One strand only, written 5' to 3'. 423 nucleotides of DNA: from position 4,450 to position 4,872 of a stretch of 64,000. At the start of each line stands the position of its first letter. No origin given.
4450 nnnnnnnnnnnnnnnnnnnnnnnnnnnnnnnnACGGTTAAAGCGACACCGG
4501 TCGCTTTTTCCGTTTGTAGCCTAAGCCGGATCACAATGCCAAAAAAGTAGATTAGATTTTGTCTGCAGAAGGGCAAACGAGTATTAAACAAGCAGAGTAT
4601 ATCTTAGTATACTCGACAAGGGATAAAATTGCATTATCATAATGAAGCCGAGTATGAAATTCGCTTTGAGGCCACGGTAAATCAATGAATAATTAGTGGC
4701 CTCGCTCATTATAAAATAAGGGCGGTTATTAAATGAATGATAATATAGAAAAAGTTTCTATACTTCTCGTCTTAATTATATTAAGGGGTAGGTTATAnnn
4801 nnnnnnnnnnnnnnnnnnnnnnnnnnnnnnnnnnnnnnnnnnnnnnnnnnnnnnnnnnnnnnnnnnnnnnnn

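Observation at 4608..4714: Second repeat family (~105 nt, 3 copies), two of which form an inverted pair bracketing the ptb gene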

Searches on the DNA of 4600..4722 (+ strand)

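Call 30: search_dna_similar(query=window:4600-4722:+, collection=plasmids, mode=distant, max_evalue=0.01)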
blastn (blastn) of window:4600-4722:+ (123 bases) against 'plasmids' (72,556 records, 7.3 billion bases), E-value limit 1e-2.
No match.

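Call 31: search_dna_similar(query=window:4600-4722:+, collection=phages, mode=distant, max_evalue=0.01)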
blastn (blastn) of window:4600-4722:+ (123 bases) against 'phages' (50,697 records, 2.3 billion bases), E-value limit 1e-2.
No match.
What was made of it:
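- Tried and rejected: No match (calls 30, 31).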
